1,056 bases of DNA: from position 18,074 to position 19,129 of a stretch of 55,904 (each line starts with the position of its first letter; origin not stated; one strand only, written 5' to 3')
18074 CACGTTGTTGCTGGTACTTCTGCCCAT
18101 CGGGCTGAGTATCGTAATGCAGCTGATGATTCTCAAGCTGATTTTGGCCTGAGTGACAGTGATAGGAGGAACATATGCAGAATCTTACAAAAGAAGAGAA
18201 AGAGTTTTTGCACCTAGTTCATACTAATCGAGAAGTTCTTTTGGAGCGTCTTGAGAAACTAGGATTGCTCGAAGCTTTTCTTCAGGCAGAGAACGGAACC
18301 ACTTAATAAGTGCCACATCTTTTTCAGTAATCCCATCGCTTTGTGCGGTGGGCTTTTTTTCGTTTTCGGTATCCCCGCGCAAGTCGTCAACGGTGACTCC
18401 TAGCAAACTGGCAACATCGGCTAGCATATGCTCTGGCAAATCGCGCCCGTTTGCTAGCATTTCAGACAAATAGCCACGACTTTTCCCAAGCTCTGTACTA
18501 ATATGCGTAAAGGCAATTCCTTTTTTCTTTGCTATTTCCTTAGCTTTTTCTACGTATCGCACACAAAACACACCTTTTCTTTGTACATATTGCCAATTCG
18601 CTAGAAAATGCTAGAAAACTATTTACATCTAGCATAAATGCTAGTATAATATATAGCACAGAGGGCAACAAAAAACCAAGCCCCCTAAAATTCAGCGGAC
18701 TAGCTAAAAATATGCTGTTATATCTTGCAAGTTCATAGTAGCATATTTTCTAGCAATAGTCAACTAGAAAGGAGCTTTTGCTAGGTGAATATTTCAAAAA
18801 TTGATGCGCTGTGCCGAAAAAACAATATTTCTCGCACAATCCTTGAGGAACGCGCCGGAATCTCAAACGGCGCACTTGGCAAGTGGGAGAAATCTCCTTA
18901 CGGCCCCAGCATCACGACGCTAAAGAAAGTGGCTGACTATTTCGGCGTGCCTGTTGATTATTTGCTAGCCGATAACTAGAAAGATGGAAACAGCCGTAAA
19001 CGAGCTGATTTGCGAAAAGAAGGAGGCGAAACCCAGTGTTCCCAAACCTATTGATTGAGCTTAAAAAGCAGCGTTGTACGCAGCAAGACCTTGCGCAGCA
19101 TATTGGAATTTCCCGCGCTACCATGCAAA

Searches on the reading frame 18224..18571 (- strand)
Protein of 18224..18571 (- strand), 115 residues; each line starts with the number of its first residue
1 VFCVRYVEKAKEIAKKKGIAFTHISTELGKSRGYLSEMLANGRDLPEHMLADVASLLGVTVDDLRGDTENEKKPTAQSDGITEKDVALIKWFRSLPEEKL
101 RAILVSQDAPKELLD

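Call 86: search_protein_families(library=pfam, proteins=[window:18224-18571:-], max_evalue=0.01)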
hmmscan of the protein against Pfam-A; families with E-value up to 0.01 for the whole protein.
window:18224-18571:- (115 aa): 1 family
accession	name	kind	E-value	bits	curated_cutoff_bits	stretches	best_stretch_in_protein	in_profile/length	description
PF01381.28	HTH_3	-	0.0006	20.2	23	1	25-64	16-55/55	Helix-turn-helix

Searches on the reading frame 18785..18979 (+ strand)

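Call 86: search_protein_families(library=pfam, proteins=[window:18785-18979:+], max_evalue=0.01)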
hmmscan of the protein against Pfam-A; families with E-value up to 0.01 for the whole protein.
window:18785-18979:+ (64 aa): 4 families
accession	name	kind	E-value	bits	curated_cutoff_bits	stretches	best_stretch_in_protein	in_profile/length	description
PF01381.28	HTH_3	-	2.6e-11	43.8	23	1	10-60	5-55/55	Helix-turn-helix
PF13443.12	HTH_26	-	1.3e-08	35.4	22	1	5-58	1-55/63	Cro/C1-type HTH DNA-binding domain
PF12844.13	HTH_19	-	8.3e-06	26.1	30.2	1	11-62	9-60/64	Helix-turn-helix domain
PF13560.12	HTH_31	-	0.0059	17.3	27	1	9-58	9-59/64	Helix-turn-helix domain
